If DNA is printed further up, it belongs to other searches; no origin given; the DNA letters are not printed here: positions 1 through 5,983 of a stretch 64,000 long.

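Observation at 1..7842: Two-partner secretion locus with a giant (over 1940 aa in window, truncated) FHA-like TpsA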

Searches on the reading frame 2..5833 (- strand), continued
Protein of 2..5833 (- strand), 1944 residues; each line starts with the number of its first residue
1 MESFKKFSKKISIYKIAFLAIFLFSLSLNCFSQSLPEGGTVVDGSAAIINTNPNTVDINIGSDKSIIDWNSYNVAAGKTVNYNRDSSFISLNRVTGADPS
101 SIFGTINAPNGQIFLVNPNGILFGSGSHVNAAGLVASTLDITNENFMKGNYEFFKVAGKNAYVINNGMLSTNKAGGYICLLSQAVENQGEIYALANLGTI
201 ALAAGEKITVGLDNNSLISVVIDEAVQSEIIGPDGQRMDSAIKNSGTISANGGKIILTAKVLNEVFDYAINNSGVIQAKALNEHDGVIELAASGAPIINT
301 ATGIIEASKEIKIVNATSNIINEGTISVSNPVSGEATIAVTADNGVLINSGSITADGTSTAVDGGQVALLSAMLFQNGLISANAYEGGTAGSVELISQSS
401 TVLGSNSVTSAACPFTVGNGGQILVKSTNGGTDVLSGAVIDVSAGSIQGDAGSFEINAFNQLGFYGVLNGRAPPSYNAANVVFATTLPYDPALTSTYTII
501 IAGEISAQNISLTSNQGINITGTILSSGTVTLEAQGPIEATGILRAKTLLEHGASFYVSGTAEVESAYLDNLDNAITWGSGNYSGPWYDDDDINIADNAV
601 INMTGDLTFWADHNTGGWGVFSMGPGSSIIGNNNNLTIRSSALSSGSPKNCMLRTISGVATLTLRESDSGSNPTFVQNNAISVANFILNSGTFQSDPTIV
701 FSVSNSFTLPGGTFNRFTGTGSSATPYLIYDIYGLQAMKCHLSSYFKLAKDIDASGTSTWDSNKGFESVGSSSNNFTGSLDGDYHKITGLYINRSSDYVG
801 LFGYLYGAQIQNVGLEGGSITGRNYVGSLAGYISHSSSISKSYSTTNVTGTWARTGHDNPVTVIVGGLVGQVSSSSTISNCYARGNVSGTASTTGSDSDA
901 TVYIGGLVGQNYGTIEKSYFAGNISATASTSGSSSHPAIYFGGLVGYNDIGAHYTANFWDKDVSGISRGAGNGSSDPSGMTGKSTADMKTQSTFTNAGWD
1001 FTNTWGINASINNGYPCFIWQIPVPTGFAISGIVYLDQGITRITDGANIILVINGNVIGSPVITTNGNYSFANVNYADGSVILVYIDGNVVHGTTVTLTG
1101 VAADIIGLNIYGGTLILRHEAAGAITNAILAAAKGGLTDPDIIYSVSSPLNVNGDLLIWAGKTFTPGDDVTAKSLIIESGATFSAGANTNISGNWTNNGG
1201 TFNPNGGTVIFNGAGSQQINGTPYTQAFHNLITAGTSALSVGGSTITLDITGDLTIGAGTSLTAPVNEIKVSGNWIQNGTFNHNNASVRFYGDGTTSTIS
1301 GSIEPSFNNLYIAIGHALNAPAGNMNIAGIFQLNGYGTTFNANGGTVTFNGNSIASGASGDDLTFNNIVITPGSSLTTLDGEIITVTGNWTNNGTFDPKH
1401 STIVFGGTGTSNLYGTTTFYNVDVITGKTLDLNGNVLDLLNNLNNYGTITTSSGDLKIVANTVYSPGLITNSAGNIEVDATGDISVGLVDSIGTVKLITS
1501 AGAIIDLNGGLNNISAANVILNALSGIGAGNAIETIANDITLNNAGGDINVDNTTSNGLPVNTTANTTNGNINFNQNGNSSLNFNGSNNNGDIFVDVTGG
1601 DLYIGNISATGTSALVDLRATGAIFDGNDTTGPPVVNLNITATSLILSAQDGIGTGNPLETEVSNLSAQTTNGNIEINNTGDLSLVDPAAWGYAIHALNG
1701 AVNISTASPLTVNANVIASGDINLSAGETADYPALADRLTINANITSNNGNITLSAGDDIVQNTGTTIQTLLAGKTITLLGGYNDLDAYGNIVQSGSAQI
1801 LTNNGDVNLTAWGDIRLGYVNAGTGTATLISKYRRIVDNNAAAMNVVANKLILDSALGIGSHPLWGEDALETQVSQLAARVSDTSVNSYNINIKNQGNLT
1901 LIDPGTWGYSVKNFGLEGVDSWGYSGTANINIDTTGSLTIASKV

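Call 10: find_homologous_proteins(query=window:2-5833:-)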
Query window:2-5833:- (1944 aa): 1314 proteins with E <= 0.001 among 8000 candidates; the best 120 are listed.
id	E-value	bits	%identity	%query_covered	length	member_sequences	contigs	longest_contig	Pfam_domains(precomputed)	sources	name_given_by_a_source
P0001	2.4e-175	604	48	31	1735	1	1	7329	PF05860.20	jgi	-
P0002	5.0e-168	579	44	24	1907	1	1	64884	PF05860.20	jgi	-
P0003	5.6e-168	579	45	34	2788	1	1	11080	PF05860.20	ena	-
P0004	6.4e-153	529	40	33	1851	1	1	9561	PF05860.20,PF07581.18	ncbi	ncbi:MAG: GLUG motif-containing protein, partial [Candidatus Omnitrophota bacterium]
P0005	2.1e-147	511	42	14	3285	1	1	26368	PF05342.20,PF18886.7,PF13018.12,PF05860.20,PF07581.18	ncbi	-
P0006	8.9e-139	482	55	25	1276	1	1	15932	PF05860.20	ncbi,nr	ncbi:MAG: filamentous hemagglutinin N-terminal domain-containing protein, partial [Candidatus Omnitr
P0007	3.1e-135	471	47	30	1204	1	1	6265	PF05860.20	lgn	-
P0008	4.3e-131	457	52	25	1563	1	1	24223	PF05860.20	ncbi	ncbi:MAG: filamentous hemagglutinin N-terminal domain-containing protein [Candidatus Omnitrophota ba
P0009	4.1e-126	440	51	23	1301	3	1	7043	PF05860.20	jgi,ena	-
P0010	4.7e-126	440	38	15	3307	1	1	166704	PF05342.20,PF07581.18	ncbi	ncbi:MAG: GLUG motif-containing protein, partial [Pseudomonadota bacterium]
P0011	7.3e-124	433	52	24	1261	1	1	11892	PF05860.20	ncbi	-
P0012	3.2e-119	418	48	25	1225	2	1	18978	PF05860.20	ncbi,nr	ncbi:MAG TPA: hypothetical protein DCL35_03055, partial [Candidatus Omnitrophica bacterium]|nr:hypot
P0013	5.7e-119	417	45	27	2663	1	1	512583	PF05860.20,PF13385.14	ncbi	-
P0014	6.6e-119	417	44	35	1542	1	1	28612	PF05860.20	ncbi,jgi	jgi:filamentous hemagglutinin family protein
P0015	2.2e-116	408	44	28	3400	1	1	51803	PF13229.13,PF05860.20,PF05048.20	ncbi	-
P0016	1.2e-115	406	49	26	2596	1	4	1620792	PF05860.20,PF13385.14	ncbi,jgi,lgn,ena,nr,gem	ncbi:MAG TPA: filamentous hemagglutinin N-terminal domain-containing protein [Candidatus Omnitrophot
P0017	5.6e-115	404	50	24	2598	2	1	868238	PF05860.20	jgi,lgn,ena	-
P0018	6.6e-115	403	52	24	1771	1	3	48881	PF13229.13,PF05860.20,PF05048.20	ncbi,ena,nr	ncbi:MAG: right-handed parallel beta-helix repeat-containing protein [Candidatus Omnitrophica bacter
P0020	5.4e-111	390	49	23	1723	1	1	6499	PF05860.20,PF24517.3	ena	-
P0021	2.6e-107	378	48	25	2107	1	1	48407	PF05860.20,PF13385.14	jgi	-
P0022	7.6e-105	370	49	23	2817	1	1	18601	PF05860.20,PF13385.14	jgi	jgi:filamentous hemagglutinin family protein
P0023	7.7e-105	370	48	24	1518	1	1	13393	PF05860.20,PF18676.7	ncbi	ncbi:MAG: MBG domain-containing protein [Candidatus Omnitrophota bacterium]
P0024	1.8e-104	369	51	17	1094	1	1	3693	PF05860.20,PF18657.7,PF18676.7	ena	-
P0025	1.9e-104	369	43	26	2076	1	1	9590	PF05860.20,PF13385.14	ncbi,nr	ncbi:MAG: filamentous hemagglutinin N-terminal domain-containing protein [Candidatus Omnitrophica ba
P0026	2.5e-104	368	47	24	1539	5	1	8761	PF05860.20,PF13385.14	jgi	-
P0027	1.1e-103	366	49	23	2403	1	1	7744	PF05860.20,PF13385.14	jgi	jgi:filamentous hemagglutinin family protein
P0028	4.4e-103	364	50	23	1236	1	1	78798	PF05860.20,PF18657.7,PF18676.7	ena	-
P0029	5.1e-103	364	47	22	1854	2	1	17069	PF05860.20,PF18657.7,PF01841.26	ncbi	ncbi:MAG: filamentous hemagglutinin N-terminal domain-containing protein, partial [Candidatus Omnitr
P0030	2.4e-102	362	48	25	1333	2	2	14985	PF05860.20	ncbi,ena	-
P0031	3.0e-102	361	43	28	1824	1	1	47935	PF05860.20,PF24893.1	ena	-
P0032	3.8e-102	361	45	26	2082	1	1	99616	PF05860.20,PF13385.14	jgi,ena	-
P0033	6.2e-102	360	48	24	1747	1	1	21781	PF05860.20,PF13385.14,PF16640.12,PF10102.15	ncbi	ncbi:MAG: DUF2341 domain-containing protein, partial [Candidatus Omnitrophota bacterium]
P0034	1.0e-101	360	45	26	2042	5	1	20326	PF05860.20,PF13385.14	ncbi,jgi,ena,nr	ncbi:MAG TPA: filamentous hemagglutinin N-terminal domain-containing protein [Candidatus Omnitrophot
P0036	1.5e-101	359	47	25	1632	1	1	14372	PF05860.20,PF24517.3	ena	-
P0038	1.3e-100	356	39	19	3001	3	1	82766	PF05860.20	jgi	-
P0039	6.4e-100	354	41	20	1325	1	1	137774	PF05860.20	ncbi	-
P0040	1.3e-99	353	46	24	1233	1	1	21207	PF05860.20,PF13385.14,PF10102.15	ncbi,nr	ncbi:MAG: DUF2341 domain-containing protein, partial [Candidatus Omnitrophica bacterium]|nr:DUF2341 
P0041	7.0e-99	350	46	26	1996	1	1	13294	PF05860.20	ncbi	ncbi:MAG: filamentous hemagglutinin N-terminal domain-containing protein, partial [Candidatus Omnitr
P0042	1.0e-98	350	38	37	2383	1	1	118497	PF05860.20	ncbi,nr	ncbi:MAG: filamentous hemagglutinin N-terminal domain-containing protein, partial [Candidatus Omnitr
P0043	5.6e-98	347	50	15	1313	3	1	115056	PF05860.20,PF07581.18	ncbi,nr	ncbi:MAG: filamentous hemagglutinin N-terminal domain-containing protein [Candidatus Omnitrophica ba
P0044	9.4e-95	336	47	17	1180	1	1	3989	PF05860.20,PF07581.18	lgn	-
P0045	9.7e-95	336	47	24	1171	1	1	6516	PF05860.20,PF19077.7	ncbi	-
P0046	8.4e-94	333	40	27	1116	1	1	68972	PF05860.20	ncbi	-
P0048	2.7e-93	332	44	25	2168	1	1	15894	PF05860.20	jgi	jgi:filamentous hemagglutinin family protein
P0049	2.8e-92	328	41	30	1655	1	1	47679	PF05860.20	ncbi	-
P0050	1.6e-91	326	41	14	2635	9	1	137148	PF05342.20,PF13018.12,PF05860.20,PF18676.7,PF07581.18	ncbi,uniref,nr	ncbi:MBG domain-containing protein [Azotobacter vinelandii]|uniref:MBG domain-containing protein n=1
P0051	3.2e-91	325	44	23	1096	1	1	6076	PF05860.20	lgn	-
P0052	1.1e-90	323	41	14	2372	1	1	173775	PF18887.6,PF05860.20,PF19923.5,PF18657.7,PF18676.7,PF07581.18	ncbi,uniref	ncbi:MBG domain-containing protein [Pseudomonas abyssi]|uniref:MBG domain-containing protein n=1 Tax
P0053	1.7e-90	322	41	20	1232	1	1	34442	PF05860.20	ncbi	-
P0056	4.3e-89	318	42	14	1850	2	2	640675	PF13018.12,PF05860.20,PF18657.7,PF07581.18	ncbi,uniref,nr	ncbi:hypothetical protein GCM10027285_26440 [Oleiagrimonas citrea]|uniref:Filamentous hemagglutinin 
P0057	2.3e-88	315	46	23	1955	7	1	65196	PF05860.20,PF13385.14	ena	-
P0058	6.7e-88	314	51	19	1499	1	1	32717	PF05860.20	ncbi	ncbi:MAG: filamentous hemagglutinin N-terminal domain-containing protein, partial [Candidatus Omnitr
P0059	1.8e-87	312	38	18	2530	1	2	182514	PF05860.20,PF18676.7,PF07581.18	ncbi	-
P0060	3.5e-87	311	38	13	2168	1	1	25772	PF05342.20,PF05860.20,PF18676.7,PF07581.18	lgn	-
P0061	5.3e-87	311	43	27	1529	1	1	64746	PF05860.20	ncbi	-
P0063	1.2e-86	310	40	14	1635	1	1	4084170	PF05860.20,PF18657.7,PF18676.7,PF07581.18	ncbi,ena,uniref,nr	ncbi:GLUG motif-containing protein [Halopseudomonas oceani]|uniref:beta strand repeat-containing pro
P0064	7.7e-86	307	48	15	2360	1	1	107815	PF05860.20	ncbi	-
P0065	2.5e-85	305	45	17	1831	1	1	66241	PF05860.20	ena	-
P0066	4.1e-85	305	42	27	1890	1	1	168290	PF05860.20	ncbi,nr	ncbi:MAG: filamentous hemagglutinin N-terminal domain-containing protein [Candidatus Omnitrophica ba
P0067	4.3e-85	304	37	13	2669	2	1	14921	PF20623.5,PF05342.20,PF13018.12,PF05860.20,PF18657.7,PF18676.7,PF07581.18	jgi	jgi:trimeric autotransporter adhesin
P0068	6.7e-85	304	41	14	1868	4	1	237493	PF18887.6,PF05860.20,PF18657.7,PF18676.7,PF07581.18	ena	-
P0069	3.4e-84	301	38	18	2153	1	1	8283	PF05860.20,PF07581.18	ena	-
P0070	4.0e-84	301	43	13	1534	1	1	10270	PF18886.7,PF05860.20,PF18657.7,PF07581.18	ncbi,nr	ncbi:MAG TPA: filamentous hemagglutinin N-terminal domain-containing protein [Burkholderiaceae bacte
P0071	2.2e-83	299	31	19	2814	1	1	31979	PF05860.20,PF07581.18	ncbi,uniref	ncbi:GLUG motif-containing protein, partial [uncultured Methylobacterium sp.]|uniref:GLUG motif-cont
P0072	2.6e-83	299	56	16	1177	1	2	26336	PF05860.20,PF18657.7,PF18676.7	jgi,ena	jgi:filamentous hemagglutinin family protein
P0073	3.0e-83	298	42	13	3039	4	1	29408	PF05342.20,PF13018.12,PF10162.15,PF05860.20,PF18657.7,PF18676.7,PF07581.18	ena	-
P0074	9.2e-83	297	36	16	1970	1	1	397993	PF13018.12,PF05860.20,PF07581.18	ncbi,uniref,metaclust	ncbi:filamentous hemagglutinin N-terminal domain-containing protein, partial [Niveispirillum irakens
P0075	2.6e-82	295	37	13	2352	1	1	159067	PF05342.20,PF13018.12,PF05860.20,PF18657.7,PF18676.7,PF07581.18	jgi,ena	-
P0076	5.7e-82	294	43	13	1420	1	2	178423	PF05342.20,PF05860.20,PF07581.18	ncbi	ncbi:MAG: filamentous hemagglutinin N-terminal domain-containing protein [Gammaproteobacteria bacter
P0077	5.7e-82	294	41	14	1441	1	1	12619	PF05342.20,PF05860.20,PF18657.7,PF18676.7,PF07581.18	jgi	-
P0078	1.2e-81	293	40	15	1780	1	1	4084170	PF18887.6,PF05860.20,PF18676.7,PF07581.18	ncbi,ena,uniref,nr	ncbi:MBG domain-containing protein [Halopseudomonas oceani]|uniref:beta strand repeat-containing pro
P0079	1.3e-81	293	38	13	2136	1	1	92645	PF00691.26,PF05342.20,PF13018.12,PF05860.20,PF18676.7,PF07581.18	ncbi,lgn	-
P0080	1.5e-81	293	52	13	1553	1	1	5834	PF05860.20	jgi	-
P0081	6.0e-81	291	42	14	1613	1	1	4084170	PF05342.20,PF05860.20,PF18676.7,PF07581.18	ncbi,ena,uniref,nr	ncbi:MBG domain-containing protein [Halopseudomonas oceani]|uniref:beta strand repeat-containing pro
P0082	7.7e-81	290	41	14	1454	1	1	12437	PF05342.20,PF05860.20,PF18657.7,PF18676.7,PF07581.18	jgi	jgi:filamentous hemagglutinin family protein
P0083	8.9e-81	290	43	17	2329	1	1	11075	PF05860.20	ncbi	-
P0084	5.2e-80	288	34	17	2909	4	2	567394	PF05342.20,PF13018.12,PF05860.20,PF18676.7,PF07581.18,PF18389.9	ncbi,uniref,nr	ncbi:MBG domain-containing protein [Halomonas urumqiensis]|uniref:MBG domain-containing protein n=3 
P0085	7.2e-80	287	33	20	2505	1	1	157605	PF25174.2,PF24814.2,PF25173.2,PF25175.2,PF24817.2,PF24796.2,PF13018.12,PF05860.20,PF00656.28,PF24807.2,PF07581.18,PF23414.2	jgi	jgi:filamentous hemagglutinin family protein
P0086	1.9e-79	286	39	18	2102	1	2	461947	PF05342.20,PF13018.12,PF05860.20,PF18676.7,PF07581.18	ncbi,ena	-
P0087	2.7e-79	285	46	14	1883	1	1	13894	PF05860.20,PF07581.18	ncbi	ncbi:MAG: GLUG motif-containing protein, partial [Pseudodonghicola sp.]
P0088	3.6e-79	285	41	14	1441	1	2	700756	PF05342.20,PF05860.20,PF18657.7,PF18676.7,PF07581.18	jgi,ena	-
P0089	2.3e-78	282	39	17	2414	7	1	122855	PF05860.20,PF18657.7,PF07581.18,PF27162.1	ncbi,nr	ncbi:filamentous hemagglutinin family protein, partial [Rhodoplanes tepidamans]|nr:filamentous hemag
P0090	2.7e-78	282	34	18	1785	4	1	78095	PF13018.12,PF05860.20,PF18676.7,PF07581.18,PF19809.5,PF22904.4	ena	-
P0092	6.2e-78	281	40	14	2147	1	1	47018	PF13018.12,PF05860.20,PF18657.7,PF07581.18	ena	-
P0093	2.2e-77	279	44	23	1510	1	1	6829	PF05860.20,PF13620.13,PF01841.26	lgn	-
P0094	2.9e-77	278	35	52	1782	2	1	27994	PF05342.20,PF05860.20,PF07581.18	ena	-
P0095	4.8e-77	278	32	28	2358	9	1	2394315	PF05860.20,PF07581.18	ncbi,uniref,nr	ncbi:filamentous hemagglutinin N-terminal domain-containing protein [Parvibaculum sp.]|uniref:two-pa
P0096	6.2e-77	277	34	15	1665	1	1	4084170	PF18887.6,PF05860.20,PF18657.7,PF18676.7,PF07581.18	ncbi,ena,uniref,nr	ncbi:MBG domain-containing protein [Halopseudomonas oceani]|uniref:beta strand repeat-containing pro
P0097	7.9e-77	277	49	18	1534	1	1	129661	PF05860.20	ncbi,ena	-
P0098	1.2e-76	276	40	14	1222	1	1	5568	PF05860.20,PF07581.18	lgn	-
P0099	2.4e-76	275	36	13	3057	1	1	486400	PF05342.20,PF13018.12,PF05860.20,PF18657.7,PF18676.7,PF07581.18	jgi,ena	-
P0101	3.9e-75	271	41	17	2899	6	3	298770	PF05860.20,PF18657.7,PF18676.7,PF07581.18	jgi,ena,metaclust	metaclust:\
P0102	3.3e-74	268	38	15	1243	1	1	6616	PF05860.20,PF07581.18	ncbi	ncbi:MAG TPA: filamentous hemagglutinin N-terminal domain-containing protein, partial [Methylobacter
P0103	9.8e-74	267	38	17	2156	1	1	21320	PF05860.20,PF18676.7,PF07581.18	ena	-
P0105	3.3e-73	265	37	17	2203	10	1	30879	PF05342.20,PF13018.12,PF05860.20,PF18676.7,PF07581.18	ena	-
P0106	4.4e-73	265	35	15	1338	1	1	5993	PF05342.20,PF05860.20,PF18657.7,PF18676.7,PF07581.18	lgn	-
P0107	4.6e-73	265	37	13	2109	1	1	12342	PF05342.20,PF13018.12,PF05860.20,PF18676.7,PF07581.18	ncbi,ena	-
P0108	3.0e-72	262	39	18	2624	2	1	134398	PF05342.20,PF05860.20,PF18657.7,PF18676.7,PF07581.18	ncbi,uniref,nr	ncbi:MBG domain-containing protein [Rhizobium sp. RU36D]|uniref:beta strand repeat-containing protei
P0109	3.6e-72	262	36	14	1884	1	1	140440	PF13018.12,PF05860.20,PF18657.7,PF18676.7,PF07581.18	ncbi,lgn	-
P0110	2.4e-71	259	33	24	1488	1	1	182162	PF18886.7,PF05860.20,PF07581.18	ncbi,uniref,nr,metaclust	ncbi:beta strand repeat-containing protein [Anaeromusa acidaminophila]|uniref:beta strand repeat-con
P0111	2.7e-71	259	44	19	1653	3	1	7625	PF05860.20,PF18657.7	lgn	-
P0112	8.7e-71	257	42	14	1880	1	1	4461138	PF13018.12,PF05860.20,PF18657.7,PF18676.7,PF07581.18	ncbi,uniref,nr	ncbi:YDG domain-containing protein [Pseudomonas sp. LS44]|uniref:YDG domain-containing protein n=1 T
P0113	9.6e-71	257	41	14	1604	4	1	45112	PF05342.20,PF05860.20,PF18657.7,PF18676.7,PF07581.18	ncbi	ncbi:MAG: beta strand repeat-containing protein [Pseudomonadaceae bacterium]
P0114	1.3e-70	256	39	14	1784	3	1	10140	PF13018.12,PF05860.20,PF18657.7,PF18676.7,PF07581.18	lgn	-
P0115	1.8e-70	256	34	19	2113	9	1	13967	PF05342.20,PF13018.12,PF05860.20,PF18676.7,PF07581.18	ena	-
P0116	4.7e-70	255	42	15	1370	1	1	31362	PF13018.12,PF05860.20,PF07581.18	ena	-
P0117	5.6e-70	254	40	15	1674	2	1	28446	PF05342.20,PF13018.12,PF05860.20,PF18657.7,PF18676.7,PF07581.18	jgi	jgi:trimeric autotransporter adhesin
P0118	2.4e-69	252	40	25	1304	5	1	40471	PF05860.20,PF18657.7,PF18676.7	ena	-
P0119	3.1e-69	252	33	19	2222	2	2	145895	PF05860.20,PF18676.7,PF07581.18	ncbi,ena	-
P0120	3.1e-68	249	32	20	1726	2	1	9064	PF05860.20,PF18657.7,PF18676.7,PF07581.18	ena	-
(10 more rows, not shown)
